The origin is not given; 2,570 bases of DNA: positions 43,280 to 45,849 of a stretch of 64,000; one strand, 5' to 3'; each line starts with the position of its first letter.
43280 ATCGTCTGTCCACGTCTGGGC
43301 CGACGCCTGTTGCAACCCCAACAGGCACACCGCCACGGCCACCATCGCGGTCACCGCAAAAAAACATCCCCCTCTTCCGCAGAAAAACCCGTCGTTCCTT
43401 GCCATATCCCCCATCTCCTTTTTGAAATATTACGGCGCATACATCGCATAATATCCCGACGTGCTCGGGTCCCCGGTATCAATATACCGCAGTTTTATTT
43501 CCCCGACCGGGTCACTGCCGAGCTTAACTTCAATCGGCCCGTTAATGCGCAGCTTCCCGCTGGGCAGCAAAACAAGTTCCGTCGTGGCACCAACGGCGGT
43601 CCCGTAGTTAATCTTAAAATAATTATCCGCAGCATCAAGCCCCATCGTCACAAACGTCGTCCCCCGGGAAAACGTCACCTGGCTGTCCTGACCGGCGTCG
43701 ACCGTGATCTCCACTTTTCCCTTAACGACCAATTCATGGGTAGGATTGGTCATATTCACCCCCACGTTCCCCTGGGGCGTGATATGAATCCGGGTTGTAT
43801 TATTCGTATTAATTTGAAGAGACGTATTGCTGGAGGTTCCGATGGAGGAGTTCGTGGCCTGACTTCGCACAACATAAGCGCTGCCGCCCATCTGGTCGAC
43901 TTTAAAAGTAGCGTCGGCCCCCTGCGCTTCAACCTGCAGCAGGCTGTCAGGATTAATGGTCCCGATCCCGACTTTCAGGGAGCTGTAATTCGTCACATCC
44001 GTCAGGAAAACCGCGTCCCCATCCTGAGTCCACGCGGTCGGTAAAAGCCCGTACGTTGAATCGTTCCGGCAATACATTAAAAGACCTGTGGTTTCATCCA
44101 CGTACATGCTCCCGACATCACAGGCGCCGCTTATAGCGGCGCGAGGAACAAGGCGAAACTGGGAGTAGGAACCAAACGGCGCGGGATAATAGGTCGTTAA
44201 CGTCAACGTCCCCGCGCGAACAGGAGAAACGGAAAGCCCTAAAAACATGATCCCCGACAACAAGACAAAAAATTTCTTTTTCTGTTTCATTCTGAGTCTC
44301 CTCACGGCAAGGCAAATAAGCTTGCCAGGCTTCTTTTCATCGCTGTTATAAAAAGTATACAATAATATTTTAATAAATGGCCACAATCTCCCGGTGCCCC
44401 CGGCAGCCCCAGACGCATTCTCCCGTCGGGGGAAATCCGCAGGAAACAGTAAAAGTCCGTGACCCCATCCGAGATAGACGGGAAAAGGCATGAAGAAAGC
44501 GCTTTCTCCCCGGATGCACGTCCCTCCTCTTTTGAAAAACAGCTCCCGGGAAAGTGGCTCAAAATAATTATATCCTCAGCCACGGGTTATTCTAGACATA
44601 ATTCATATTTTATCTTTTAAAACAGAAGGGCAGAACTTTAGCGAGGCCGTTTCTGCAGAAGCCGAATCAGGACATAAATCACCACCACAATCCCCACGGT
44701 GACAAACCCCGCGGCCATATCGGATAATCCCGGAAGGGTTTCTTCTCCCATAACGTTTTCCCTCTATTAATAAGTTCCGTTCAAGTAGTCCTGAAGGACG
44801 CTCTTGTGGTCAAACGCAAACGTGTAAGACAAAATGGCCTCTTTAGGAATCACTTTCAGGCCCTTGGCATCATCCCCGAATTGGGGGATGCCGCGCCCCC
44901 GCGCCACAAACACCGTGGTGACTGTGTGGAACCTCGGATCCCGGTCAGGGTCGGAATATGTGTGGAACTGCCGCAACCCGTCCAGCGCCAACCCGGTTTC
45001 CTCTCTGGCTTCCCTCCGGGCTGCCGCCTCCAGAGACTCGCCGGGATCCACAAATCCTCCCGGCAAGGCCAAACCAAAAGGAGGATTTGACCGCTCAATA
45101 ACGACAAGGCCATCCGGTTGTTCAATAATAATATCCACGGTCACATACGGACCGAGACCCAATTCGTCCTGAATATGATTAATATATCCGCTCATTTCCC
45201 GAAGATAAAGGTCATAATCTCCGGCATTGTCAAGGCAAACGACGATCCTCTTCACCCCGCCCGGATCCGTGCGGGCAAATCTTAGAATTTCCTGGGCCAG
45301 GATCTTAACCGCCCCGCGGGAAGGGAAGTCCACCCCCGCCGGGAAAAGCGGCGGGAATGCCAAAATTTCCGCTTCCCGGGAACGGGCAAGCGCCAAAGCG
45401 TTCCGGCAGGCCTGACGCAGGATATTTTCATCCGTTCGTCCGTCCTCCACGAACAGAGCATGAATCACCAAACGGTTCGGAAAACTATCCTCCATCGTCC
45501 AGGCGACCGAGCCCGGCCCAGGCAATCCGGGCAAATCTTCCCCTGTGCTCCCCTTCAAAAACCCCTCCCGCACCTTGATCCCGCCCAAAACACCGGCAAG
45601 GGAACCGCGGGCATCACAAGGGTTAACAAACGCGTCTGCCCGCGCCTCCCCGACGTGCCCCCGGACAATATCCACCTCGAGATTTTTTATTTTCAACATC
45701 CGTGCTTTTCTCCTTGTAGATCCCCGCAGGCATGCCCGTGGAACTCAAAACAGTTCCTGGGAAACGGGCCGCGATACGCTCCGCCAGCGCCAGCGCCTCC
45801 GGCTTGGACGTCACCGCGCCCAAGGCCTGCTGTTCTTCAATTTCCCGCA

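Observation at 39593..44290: Two-gene operon for a giant secreted protein built from ~17 tandem four-cysteine modules (CC-x-Y-G ... C-G ... Y-P-x-T ... C), with a secreted beta-rich partner: no recognisable family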

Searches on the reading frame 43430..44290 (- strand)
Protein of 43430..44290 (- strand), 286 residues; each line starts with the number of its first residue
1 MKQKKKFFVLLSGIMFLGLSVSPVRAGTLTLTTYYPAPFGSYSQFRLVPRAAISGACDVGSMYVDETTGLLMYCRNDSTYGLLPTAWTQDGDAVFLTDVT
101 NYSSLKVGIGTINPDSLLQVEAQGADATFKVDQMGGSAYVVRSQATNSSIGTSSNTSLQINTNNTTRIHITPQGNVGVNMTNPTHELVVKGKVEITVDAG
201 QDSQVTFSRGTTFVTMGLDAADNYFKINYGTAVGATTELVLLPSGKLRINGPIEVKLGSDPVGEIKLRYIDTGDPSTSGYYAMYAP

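Call 3: search_protein_families(library=pfam, proteins=[window:43430-44290:-], max_evalue=1)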
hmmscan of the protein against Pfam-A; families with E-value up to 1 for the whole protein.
window:43430-44290:- (286 aa): 2 families
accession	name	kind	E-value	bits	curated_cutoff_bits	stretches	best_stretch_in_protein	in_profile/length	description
PF05899.18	Cupin_3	-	0.1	12.7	23.5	1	187-214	30-55/74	EutQ-like cupin domain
PF20944.2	StcE_b-sandwich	-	0.11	12.9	27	0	191-215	27-55/75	Metalloprotease StcE, beta-sandwich domain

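Call 4: search_protein_families(library=ncbifam, proteins=[window:43430-44290:-], max_evalue=1)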
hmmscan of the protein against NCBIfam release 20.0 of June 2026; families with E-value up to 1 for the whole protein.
window:43430-44290:- (286 aa): 0 families

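Call 8: search_solved_structures(query=window:43430-44290:-, max_evalue=1)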
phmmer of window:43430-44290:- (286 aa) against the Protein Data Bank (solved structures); distinct sequences matched with E-value up to 1: 1.
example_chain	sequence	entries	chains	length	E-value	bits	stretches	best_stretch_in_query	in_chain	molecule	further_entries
8ojn_C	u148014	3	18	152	0.024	17.6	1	151-195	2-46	Cell wall surface anchor family protein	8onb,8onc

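Call 23: find_homologous_proteins(query=window:43430-44290:-)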
Query window:43430-44290:- (286 aa): 54 proteins with E <= 0.001 among 1932 candidates.
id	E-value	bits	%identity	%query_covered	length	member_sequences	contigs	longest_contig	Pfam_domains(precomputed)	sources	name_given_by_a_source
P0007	9.0e-177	604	97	100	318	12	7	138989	-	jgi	-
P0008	3.6e-162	556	89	100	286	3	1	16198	-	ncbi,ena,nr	ncbi:MAG TPA: hypothetical protein PLD92_00500 [Candidatus Omnitrophota bacterium]|nr:hypothetical p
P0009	7.1e-162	556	88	100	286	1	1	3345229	-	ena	-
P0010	6.8e-161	552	87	100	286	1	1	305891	-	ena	-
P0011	1.3e-142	492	77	100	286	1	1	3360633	-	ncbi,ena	-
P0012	7.9e-84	300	53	93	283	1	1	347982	-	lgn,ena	-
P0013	1.1e-71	260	46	99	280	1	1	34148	-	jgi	jgi:hypothetical protein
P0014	1.5e-70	256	51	85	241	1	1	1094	-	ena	-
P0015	9.5e-65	237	46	95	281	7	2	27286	-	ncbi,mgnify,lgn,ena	mgnify:FL=1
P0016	3.5e-64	235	46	99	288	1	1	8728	-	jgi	-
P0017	5.5e-43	166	37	96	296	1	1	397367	-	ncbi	-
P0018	7.0e-35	139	37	95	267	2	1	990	-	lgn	-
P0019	3.5e-27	114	38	66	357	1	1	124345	-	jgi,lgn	jgi:hypothetical protein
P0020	2.9e-24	104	34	85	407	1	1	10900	-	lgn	-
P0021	1.2e-21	96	40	57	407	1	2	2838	PF13884.12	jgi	jgi:hypothetical protein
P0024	6.4e-20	90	31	64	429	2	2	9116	PF13884.12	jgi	-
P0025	2.1e-18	85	44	42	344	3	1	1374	PF05658.20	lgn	-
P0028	4.2e-17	81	33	70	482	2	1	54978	PF05658.20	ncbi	-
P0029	6.4e-17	80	41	37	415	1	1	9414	PF13884.12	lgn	-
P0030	6.7e-17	80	44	39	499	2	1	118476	PF26696.1,PF05658.20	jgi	jgi:hypothetical protein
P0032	1.3e-16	79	39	42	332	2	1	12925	PF05658.20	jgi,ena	-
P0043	2.9e-13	68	39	38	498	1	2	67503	PF13884.12,PF05658.20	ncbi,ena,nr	ncbi:MAG: tail fiber domain-containing protein [Candidatus Omnitrophica bacterium]|nr:tail fiber dom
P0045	1.3e-12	66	38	38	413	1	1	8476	PF13884.12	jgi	-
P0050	2.0e-11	62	51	26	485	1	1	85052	PF13884.12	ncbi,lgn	-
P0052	1.5e-10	59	41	34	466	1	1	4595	PF05658.20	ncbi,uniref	ncbi:hypothetical protein MNBD_UNCLBAC01-875 [hydrothermal vent metagenome]|uniref:Trimeric autotran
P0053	3.9e-9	55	39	25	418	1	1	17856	PF13884.12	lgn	-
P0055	5.0e-8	51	34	54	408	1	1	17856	PF13884.12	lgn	-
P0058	3.5e-5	42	43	19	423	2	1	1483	PF13884.12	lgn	-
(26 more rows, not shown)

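Call 88: search_protein_families(library=phrogs, proteins=[window:43433-44290:-], max_evalue=0.1)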
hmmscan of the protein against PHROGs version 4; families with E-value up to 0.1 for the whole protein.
window:43433-44290:- (286 aa): 4 families
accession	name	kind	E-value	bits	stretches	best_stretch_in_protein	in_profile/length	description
phrog_9942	-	tail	1.3e-07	31.1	1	134-219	145-235/1178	tail fiber protein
phrog_18345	-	tail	1.3e-05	24.7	1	140-215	220-298/956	tail fiber protein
phrog_28668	-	unknown function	0.068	14.1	0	173-207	29-63/153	-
phrog_7890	-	unknown function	0.078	14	0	230-250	11-31/36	-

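Call 102: search_solved_structures(query=A9, max_evalue=1, show_alignments=2)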
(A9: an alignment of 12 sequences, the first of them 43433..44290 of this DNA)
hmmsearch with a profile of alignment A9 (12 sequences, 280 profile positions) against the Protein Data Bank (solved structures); distinct sequences matched with E-value up to 1: 7.
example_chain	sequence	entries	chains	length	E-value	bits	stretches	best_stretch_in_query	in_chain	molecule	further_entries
8ond_A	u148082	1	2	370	4.4e-17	65.8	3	149-215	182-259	bd2133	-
8oml_A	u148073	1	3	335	3.5e-11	46.5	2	141-193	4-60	Cell wall surface anchor family protein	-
8ojn_C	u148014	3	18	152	1e-09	41.7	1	146-230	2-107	Cell wall surface anchor family protein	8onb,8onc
8ol4_A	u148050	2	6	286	1.7e-07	34.4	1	141-197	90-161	Cell wall surface anchor family protein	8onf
8on4_A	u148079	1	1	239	0.00013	24.9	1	131-190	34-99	Cell wall surface anchor family protein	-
7dc3_A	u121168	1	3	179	0.08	15.8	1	165-194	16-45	Isoform 2 of Myelin regulatory factor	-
5yhu_A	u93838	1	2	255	0.47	13.2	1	149-188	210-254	Myelin regulatory factor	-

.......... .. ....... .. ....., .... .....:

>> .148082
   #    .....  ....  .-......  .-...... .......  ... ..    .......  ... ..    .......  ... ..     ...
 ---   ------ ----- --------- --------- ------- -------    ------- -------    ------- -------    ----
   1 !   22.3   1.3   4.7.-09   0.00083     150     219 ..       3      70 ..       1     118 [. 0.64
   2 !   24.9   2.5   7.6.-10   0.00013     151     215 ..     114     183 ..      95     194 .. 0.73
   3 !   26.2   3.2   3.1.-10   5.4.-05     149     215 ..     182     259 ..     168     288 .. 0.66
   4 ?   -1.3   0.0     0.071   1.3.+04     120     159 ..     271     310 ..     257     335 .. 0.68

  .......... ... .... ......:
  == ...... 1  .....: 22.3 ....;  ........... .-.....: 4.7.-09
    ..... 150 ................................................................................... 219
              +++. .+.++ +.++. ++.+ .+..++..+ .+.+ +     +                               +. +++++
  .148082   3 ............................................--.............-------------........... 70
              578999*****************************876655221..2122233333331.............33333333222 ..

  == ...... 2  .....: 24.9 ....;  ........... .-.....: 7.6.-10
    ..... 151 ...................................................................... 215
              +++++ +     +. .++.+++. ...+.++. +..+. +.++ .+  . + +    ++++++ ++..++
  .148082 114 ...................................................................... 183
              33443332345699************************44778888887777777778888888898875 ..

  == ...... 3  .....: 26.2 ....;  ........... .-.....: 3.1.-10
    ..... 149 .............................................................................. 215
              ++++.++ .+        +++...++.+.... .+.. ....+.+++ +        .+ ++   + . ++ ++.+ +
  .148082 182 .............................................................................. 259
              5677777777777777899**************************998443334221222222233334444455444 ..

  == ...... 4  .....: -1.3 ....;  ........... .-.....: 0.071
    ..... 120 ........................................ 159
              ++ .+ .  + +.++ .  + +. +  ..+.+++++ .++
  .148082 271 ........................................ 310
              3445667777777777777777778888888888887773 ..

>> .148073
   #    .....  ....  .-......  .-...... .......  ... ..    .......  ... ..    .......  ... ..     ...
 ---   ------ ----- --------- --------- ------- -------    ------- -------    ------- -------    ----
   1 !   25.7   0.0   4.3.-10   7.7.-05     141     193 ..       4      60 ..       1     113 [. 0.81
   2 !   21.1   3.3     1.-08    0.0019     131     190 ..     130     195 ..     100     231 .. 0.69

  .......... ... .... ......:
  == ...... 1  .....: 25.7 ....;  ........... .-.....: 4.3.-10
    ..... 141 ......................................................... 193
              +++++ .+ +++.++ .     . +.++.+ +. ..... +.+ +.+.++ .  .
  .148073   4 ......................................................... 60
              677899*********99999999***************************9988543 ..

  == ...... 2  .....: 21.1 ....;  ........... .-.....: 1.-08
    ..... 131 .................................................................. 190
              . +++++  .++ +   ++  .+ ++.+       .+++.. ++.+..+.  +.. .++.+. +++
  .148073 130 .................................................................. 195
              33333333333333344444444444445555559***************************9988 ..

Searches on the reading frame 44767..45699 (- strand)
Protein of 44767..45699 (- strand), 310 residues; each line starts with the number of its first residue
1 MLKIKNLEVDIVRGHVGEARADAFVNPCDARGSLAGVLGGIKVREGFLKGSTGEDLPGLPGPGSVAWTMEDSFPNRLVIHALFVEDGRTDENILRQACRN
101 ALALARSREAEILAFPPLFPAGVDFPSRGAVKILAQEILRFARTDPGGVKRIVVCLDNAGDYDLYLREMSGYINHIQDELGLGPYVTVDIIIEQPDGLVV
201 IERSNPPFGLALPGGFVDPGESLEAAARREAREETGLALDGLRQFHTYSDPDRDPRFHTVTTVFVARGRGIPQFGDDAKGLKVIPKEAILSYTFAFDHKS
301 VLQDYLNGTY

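Call 41: search_protein_families(library=pfam, proteins=[window:44767-45699:-], max_evalue=0.001)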
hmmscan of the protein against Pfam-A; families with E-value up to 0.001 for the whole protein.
window:44767-45699:- (310 aa): 2 families
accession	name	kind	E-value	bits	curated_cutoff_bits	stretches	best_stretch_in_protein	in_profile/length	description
PF00293.34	NUDIX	-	1.8e-20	73.7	21.1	1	186-304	4-133/134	NUDIX domain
PF01661.27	Macro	-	4e-05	24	22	1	62-131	42-115/118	Macro domain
